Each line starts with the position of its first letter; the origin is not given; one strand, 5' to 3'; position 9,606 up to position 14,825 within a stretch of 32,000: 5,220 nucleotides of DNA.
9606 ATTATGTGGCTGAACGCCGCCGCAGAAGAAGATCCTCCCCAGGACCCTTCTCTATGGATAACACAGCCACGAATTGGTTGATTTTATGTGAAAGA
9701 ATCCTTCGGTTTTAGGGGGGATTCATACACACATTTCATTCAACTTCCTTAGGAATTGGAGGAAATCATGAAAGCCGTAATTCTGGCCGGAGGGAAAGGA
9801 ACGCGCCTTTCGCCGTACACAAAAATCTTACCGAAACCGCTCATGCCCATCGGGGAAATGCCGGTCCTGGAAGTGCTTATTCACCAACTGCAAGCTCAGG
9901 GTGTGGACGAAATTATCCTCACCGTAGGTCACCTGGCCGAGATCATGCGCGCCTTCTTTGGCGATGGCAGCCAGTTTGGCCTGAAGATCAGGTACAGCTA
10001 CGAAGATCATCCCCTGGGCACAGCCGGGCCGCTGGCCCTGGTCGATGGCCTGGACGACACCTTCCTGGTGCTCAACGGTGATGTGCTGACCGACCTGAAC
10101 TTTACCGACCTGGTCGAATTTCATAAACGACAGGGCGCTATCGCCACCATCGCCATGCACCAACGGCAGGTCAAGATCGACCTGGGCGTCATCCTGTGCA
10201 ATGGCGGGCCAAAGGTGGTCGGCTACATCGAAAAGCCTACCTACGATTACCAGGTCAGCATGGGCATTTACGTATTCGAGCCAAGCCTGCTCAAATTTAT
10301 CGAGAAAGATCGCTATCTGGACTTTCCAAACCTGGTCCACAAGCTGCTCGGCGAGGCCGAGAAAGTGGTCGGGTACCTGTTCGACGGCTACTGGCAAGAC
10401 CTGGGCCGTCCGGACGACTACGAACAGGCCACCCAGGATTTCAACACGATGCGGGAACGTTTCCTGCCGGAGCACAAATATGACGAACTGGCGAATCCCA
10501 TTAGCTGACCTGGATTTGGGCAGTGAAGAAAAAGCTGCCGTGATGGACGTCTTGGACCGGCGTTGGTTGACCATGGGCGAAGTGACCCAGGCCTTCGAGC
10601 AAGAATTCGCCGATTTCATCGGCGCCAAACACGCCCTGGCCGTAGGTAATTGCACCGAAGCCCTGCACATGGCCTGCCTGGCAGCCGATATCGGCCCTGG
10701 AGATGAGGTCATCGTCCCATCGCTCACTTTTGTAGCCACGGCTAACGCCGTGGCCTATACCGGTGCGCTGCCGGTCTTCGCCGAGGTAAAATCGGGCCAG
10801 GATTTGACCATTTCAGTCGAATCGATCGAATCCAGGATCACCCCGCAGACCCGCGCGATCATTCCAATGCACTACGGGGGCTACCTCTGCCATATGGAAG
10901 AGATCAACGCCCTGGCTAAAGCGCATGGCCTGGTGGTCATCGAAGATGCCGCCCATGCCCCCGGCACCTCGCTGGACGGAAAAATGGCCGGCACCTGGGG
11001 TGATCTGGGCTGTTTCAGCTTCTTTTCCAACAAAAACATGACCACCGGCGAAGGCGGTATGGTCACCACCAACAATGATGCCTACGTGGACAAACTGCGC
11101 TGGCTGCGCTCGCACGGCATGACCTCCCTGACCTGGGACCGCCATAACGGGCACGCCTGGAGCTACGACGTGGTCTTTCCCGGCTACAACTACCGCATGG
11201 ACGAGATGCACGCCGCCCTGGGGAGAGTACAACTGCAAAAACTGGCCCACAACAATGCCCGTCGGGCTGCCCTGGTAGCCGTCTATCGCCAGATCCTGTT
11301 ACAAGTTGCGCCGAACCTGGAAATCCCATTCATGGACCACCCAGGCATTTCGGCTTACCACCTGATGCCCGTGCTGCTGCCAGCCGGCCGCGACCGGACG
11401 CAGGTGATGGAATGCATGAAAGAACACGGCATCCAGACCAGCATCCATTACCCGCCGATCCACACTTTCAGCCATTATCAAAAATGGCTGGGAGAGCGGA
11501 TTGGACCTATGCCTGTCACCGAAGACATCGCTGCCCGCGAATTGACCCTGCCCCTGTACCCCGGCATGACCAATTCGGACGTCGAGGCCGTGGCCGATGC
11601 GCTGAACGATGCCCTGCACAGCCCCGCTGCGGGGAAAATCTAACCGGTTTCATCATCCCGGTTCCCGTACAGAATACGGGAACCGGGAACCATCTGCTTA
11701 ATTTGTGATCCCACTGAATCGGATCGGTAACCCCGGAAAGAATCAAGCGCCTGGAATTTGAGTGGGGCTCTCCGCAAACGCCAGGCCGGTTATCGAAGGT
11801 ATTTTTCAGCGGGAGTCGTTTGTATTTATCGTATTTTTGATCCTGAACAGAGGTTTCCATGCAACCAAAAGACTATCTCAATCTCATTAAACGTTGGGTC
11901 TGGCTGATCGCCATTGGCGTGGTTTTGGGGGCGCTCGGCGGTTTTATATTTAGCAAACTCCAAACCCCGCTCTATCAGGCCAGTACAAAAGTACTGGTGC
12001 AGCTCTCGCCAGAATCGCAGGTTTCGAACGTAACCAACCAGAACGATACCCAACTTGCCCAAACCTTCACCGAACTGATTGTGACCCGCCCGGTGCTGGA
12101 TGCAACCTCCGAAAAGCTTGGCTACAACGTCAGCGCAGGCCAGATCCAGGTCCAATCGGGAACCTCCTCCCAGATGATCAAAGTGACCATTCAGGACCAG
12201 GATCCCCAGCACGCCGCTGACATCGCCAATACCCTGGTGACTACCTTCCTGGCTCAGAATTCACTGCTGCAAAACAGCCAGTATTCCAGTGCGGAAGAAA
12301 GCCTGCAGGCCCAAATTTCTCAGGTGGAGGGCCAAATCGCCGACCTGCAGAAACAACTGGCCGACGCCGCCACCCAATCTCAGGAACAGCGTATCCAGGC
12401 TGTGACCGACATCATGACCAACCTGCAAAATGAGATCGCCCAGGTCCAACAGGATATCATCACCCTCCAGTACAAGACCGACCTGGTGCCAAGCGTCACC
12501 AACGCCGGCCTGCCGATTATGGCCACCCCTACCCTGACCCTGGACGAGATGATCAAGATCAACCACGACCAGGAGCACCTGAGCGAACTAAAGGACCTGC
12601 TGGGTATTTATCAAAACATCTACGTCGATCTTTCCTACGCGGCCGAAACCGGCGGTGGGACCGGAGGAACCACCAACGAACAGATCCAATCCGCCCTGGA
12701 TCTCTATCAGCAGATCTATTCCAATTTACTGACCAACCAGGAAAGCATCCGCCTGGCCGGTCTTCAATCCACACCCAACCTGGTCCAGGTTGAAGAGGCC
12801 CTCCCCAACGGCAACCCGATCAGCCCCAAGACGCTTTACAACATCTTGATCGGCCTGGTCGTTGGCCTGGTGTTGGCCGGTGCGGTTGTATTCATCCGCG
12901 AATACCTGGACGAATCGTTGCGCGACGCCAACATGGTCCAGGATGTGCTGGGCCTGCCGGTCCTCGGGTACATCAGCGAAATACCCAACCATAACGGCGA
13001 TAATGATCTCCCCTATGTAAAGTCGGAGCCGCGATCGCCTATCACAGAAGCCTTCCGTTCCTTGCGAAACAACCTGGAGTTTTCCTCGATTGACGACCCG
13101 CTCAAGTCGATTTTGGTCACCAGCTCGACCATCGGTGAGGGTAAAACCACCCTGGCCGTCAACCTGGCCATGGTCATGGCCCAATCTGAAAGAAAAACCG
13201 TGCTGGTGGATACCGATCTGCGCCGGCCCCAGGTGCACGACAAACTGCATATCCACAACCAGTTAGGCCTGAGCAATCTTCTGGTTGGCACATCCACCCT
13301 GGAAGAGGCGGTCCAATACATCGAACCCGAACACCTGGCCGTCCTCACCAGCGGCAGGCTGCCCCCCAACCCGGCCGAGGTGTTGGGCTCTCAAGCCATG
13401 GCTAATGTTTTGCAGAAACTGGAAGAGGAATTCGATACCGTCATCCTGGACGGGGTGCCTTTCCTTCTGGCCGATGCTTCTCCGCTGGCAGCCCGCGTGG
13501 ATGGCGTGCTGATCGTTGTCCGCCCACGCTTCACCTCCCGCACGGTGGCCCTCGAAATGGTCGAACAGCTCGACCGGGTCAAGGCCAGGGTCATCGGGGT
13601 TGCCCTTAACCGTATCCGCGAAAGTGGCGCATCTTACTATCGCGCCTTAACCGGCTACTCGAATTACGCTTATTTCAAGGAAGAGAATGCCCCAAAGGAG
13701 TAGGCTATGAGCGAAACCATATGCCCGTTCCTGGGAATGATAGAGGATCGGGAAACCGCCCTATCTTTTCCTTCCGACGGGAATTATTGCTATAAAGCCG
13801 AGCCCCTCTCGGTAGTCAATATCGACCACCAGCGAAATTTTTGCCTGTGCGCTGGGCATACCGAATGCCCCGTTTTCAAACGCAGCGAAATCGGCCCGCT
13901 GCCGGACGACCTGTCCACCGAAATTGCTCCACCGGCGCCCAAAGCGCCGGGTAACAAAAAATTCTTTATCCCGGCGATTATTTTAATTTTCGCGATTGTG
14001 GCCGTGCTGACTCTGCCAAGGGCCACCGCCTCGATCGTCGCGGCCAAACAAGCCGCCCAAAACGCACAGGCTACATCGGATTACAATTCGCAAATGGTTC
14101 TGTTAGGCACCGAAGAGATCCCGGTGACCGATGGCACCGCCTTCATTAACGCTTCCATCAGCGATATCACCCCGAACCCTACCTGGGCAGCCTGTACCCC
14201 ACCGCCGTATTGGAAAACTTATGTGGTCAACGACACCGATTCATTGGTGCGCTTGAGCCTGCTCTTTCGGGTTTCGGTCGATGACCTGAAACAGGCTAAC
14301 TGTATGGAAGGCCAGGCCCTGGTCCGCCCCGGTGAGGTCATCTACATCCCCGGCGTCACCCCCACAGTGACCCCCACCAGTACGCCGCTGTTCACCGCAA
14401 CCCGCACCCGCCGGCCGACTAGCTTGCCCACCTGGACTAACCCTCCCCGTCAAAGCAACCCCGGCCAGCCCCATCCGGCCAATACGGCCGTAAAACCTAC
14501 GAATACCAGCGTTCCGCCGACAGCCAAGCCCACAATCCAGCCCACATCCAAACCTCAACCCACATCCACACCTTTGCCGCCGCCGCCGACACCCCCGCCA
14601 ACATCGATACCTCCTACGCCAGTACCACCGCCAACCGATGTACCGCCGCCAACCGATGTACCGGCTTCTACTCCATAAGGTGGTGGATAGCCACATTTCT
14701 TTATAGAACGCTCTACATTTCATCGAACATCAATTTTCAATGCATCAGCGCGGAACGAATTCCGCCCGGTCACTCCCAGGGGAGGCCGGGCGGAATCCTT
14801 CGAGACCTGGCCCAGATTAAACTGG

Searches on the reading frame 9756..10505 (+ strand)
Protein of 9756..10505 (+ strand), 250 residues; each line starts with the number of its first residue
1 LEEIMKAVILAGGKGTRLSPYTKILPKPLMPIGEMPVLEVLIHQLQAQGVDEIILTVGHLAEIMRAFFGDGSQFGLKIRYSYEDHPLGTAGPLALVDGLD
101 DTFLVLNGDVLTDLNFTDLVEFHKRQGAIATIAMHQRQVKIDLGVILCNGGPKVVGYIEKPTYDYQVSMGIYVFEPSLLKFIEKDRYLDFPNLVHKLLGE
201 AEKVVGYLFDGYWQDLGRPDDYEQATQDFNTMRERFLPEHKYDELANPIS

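Call 9: search_protein_families(library=pfam, proteins=[window:9756-10505:+], max_evalue=0.001)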
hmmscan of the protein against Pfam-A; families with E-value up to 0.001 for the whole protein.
window:9756-10505:+ (250 aa): 2 families
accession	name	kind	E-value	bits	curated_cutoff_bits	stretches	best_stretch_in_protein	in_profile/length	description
PF00483.29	NTP_transferase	-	6.8e-43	147.4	21.2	1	6-228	1-241/245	Nucleotidyl transferase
PF12804.13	NTP_transf_3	-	2.6e-10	41.2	27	1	7-110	1-96/160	MobA-like NTP transferase domain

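Call 47: search_protein_families(library=ncbifam, proteins=[window:9756-10505:+], max_evalue=0.00001)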
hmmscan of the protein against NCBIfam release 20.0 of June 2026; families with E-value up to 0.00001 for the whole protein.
window:9756-10505:+ (250 aa): 30 families (the best 25 are shown)
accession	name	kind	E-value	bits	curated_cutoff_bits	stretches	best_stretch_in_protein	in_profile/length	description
NF052502.1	man1P_GTase_Rv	exception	3.7e-48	164.2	440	1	6-229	2-230/352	mannose-1-phosphate guanylyltransferase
TIGR03992.1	Arch_glmU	subfamily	3.8e-37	128.1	292.1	1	5-227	1-225/393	bifunctional sugar-1-phosphate nucleotidylyltransferase/acetyltransferase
NF045761.1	NAMPUrTaseMurU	equivalog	5e-37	127.9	250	1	5-226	1-224/226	N-acetylmuramate alpha-1-phosphate uridylyltransferase MurU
NF049965.1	GlMnHpPGnyltfHddC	equivalog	4.5e-29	101.7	300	1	5-226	1-218/221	D-glycero-D-manno-heptose 1-phosphate guanosyltransferase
TIGR01208.1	rmlA_long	equivalog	7.2e-29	100.8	320.25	1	6-227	1-232/353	glucose-1-phosphate thymidylyltransferase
NF041313.1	UDPGP_AglF_Halo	equivalog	4.5e-28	98.3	400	1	5-227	1-232/234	UTP--glucose-1-phosphate uridylyltransferase AglF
TIGR02623.1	G1P_cyt_trans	equivalog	1e-25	90.7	300.25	2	5-69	1-65/255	glucose-1-phosphate cytidylyltransferase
NF003670.0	PRK05293.1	equivalog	1.3e-22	80.3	470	1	102-231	120-260/382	glucose-1-phosphate adenylyltransferase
TIGR02091.1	glgC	equivalog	9.9e-22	77.5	424.9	1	101-231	114-261/364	glucose-1-phosphate adenylyltransferase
NF041173.1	Sug_nt_acttase_Thmprot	equivalog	4.1e-21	75.4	600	1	5-222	1-220/405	bifunctional sugar-1-phosphate nucleotidylyltransferase/acetyltransferase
NF002772.0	PRK02862.1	equivalog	7e-20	71.1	537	1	164-228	205-271/429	glucose-1-phosphate adenylyltransferase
TIGR01207.1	rmlA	equivalog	2e-17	63.3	360.65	1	6-233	1-240/286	glucose-1-phosphate thymidylyltransferase RfbA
NF010935.0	PRK14355.1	equivalog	5.9e-14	51.5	718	1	4-175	3-179/459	bifunctional UDP-N-acetylglucosamine diphosphorylase/glucosamine-1-phosphate N-acetyltransferase GlmU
NF012024.0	PRK15480.1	equivalog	1.6e-13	50.5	588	1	5-179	4-184/292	glucose-1-phosphate thymidylyltransferase RfbA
TIGR01099.1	galU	equivalog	5.8e-13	49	326.8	1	4-70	1-67/261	UTP--glucose-1-phosphate uridylyltransferase GalU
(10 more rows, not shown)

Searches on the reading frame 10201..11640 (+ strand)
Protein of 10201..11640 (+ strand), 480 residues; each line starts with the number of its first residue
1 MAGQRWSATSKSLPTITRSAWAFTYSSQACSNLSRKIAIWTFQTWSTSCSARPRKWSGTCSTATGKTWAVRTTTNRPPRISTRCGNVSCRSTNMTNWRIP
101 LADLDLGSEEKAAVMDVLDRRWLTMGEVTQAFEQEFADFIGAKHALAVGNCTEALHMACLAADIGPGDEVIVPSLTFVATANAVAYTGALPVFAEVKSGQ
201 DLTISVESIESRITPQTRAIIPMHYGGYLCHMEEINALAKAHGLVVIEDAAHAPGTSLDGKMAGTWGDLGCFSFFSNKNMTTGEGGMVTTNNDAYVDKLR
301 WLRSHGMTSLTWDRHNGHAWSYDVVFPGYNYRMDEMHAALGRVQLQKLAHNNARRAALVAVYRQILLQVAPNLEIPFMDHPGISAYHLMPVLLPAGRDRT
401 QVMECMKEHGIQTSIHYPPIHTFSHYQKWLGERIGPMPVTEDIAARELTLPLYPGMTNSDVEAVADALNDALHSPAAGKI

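Call 9: search_protein_families(library=pfam, proteins=[window:10201-11640:+], max_evalue=0.001)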
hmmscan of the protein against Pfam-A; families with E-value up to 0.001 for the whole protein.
window:10201-11640:+ (480 aa): 3 families
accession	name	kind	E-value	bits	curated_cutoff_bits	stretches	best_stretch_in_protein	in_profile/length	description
PF01041.23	DegT_DnrJ_EryC1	-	1e-122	410.3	19.8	1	106-468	3-359/360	DegT/DnrJ/EryC1/StrS aminotransferase family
PF00155.27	Aminotran_1_2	-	2.1e-09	37.5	19.7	1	128-257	43-193/361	Aminotransferase class I and II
PF00266.25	Aminotran_5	-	7.2e-06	25.7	21.5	1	127-254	43-180/371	Aminotransferase class-V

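Call 47: search_protein_families(library=ncbifam, proteins=[window:10489-11640:+], max_evalue=0.00001)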
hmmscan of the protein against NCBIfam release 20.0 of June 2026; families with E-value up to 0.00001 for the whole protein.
window:10489-11640:+ (384 aa): 15 families
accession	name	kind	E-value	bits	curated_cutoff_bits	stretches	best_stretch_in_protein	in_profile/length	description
TIGR03588.1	PseC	equivalog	1.1e-104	350.4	423.5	1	7-375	6-379/380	UDP-4-amino-4,6-dideoxy-N-acetyl-beta-L-altrosamine transaminase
NF008658.2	PRK11658.1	equivalog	1e-93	314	631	1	4-376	6-377/379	UDP-4-amino-4-deoxy-L-arabinose aminotransferase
NF008687.0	PRK11706.1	equivalog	1.8e-81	273.8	375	1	13-374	12-372/375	dTDP-4-amino-4,6-dideoxygalactose transaminase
TIGR04181.1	NHT_00031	hypoth_equivalog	8e-73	245.4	420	1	3-355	1-357/359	LegC family aminotransferase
TIGR02379.1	ECA_wecE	subfamily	4e-64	216.7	434.85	1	11-376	11-375/376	dTDP-4-amino-4,6-dideoxy-D-glucose transaminase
TIGR04427.1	PLP_DesI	equivalog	2.6e-55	188.1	650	1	21-373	41-380/390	dTDP-4-dehydro-6-deoxyglucose aminotransferase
NF011936.0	PRK15407.1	equivalog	7.3e-48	163.3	423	1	11-376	45-436/440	lipopolysaccharide biosynthesis protein RfbH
NF005816.0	PRK07682.1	equivalog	1.6e-10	40.2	620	1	51-157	96-206/390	aminotransferase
NF041364.1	GntC_guanitoxin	equivalog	2e-09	36.8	415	1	55-155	69-175/356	guanitoxin biosynthesis PLP-dependent (S)-gamma-hydroxy-L-arginine cyclodehydratase GntC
NF005732.0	PRK07550.1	equivalog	1e-07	31.4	366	1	37-153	84-205/389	aminotransferase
NF004975.0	PRK06348.1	equivalog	4e-07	29.4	549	1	35-154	78-202/384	pyridoxal phosphate-dependent aminotransferase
TIGR01977.1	am_tr_V_EF2568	hypoth_equivalog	1.6e-06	27.4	377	1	37-161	50-181/376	cysteine desulfurase family protein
NF004770.0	PRK06108.1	subfamily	2.9e-06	26.4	422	1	36-153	86-209/396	pyridoxal phosphate-dependent aminotransferase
NF041091.1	asp_aminotase_Arch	equivalog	4.9e-06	25.6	550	1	53-154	93-200/376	aspartate aminotransferase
NF006488.0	PRK08912.1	equivalog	7.1e-06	25.2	498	0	53-144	94-186/387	aminotransferase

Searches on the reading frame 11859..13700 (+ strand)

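Call 9: search_protein_families(library=pfam, proteins=[window:11859-13700:+], max_evalue=0.001)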
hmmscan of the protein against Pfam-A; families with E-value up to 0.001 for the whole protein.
window:11859-13700:+ (614 aa): 6 families
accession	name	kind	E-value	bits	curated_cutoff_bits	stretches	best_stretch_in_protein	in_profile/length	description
PF13614.12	AAA_31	-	5.2e-11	43.2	27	1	417-577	3-170/177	AAA domain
PF01656.29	CbiA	-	2.2e-10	41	25.4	1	418-594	1-93/125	CobQ/CobB/MinD/ParA nucleotide binding domain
PF02706.20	Wzz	-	4.3e-10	40.2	25.5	1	8-87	10-91/91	Chain length determinant protein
PF10609.15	ParA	-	1.1e-07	32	27.1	1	417-584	5-173/246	NUBPL iron-transfer P-loop NTPase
PF13807.11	GNVR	-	1.5e-07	31.7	27.7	1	281-348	14-81/82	G-rich domain on putative tyrosine kinase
PF16326.10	ABC_tran_CTD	-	0.00045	20.8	32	1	147-195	11-59/69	ABC transporter C-terminal domain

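Call 47: search_protein_families(library=ncbifam, proteins=[window:11859-13700:+], max_evalue=0.00001)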
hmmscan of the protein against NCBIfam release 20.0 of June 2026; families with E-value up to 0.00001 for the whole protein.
window:11859-13700:+ (614 aa): 16 families
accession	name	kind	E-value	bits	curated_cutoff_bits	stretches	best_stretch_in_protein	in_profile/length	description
NF007350.0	PRK09841.1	equivalog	5.3e-45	153.7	1248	1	284-608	383-723/726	tyrosine-protein kinase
TIGR01007.1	eps_fam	subfamily_domain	7.7e-45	152.9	108.05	1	397-594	1-200/204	polysaccharide biosynthesis tyrosine autokinase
NF008568.0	PRK11519.1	equivalog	1.1e-38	132.9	1068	1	281-607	380-717/720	tyrosine-protein kinase Wzc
TIGR01005.1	eps_transp_fam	subfamily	2.3e-38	131.9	411.7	1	386-605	517-737/754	exopolysaccharide transport protein family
TIGR03029.1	EpsG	equivalog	3.2e-38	131.5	313.8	1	390-584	78-273/274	chain length determinant protein tyrosine kinase EpsG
TIGR03018.1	pepcterm_TyrKin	hypoth_equivalog_domain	1.2e-34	119.5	230.65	1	388-584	4-207/207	XrtA-associated tyrosine autokinase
TIGR01006.1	polys_exp_MPA1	subfamily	8.1e-26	90.8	296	2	307-375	156-224/226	CspC family polysaccharide chain length determinant protein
TIGR03007.1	pepcterm_ChnLen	equivalog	2.3e-19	69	278.85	2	274-378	358-466/498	XrtA system polysaccharide chain length determinant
TIGR01969.1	minD_arch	subfamily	2.6e-18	66.1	201.75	1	417-589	2-173/251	cell division ATPase MinD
TIGR01968.1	minD_bact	equivalog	2.6e-11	43.4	212.9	1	417-588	3-175/261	septum site-determining protein MinD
TIGR03017.1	EpsF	equivalog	2e-09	36.7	422.75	1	284-373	355-444/444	chain length determinant protein EpsF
TIGR03815.1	CpaE_hom_Actino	equivalog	4.1e-09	36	154.45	1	418-578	114-276/340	septum site-determining protein Ssd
TIGR03371.1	cellulose_yhjQ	equivalog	2.8e-08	33.6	157.85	1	416-585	2-177/246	cellulose biosynthesis protein BcsQ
NF041546.1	ParA_partition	equivalog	2.2e-07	30.6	180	0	426-454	10-38/203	ParA family partition ATPase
NF041136.1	MrpORP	equivalog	1.5e-06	27.8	450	1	416-468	6-58/365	iron-sulfur cluster carrier protein MrpORP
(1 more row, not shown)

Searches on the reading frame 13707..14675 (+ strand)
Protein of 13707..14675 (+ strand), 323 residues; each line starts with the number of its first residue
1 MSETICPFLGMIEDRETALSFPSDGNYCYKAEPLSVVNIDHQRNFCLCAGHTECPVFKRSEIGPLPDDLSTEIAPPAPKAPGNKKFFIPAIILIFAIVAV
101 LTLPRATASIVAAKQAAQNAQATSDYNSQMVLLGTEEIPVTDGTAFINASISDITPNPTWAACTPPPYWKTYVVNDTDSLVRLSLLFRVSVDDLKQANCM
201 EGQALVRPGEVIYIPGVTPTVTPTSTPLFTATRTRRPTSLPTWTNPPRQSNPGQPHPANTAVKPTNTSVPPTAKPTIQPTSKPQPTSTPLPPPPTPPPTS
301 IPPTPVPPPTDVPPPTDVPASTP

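Call 9: search_protein_families(library=pfam, proteins=[window:13707-14675:+], max_evalue=0.001)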
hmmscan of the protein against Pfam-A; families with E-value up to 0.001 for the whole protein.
window:13707-14675:+ (323 aa): 1 family
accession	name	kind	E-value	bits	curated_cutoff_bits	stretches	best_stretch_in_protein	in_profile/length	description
PF01476.26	LysM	-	0.00027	21.3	20.9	1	172-215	1-43/43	LysM domain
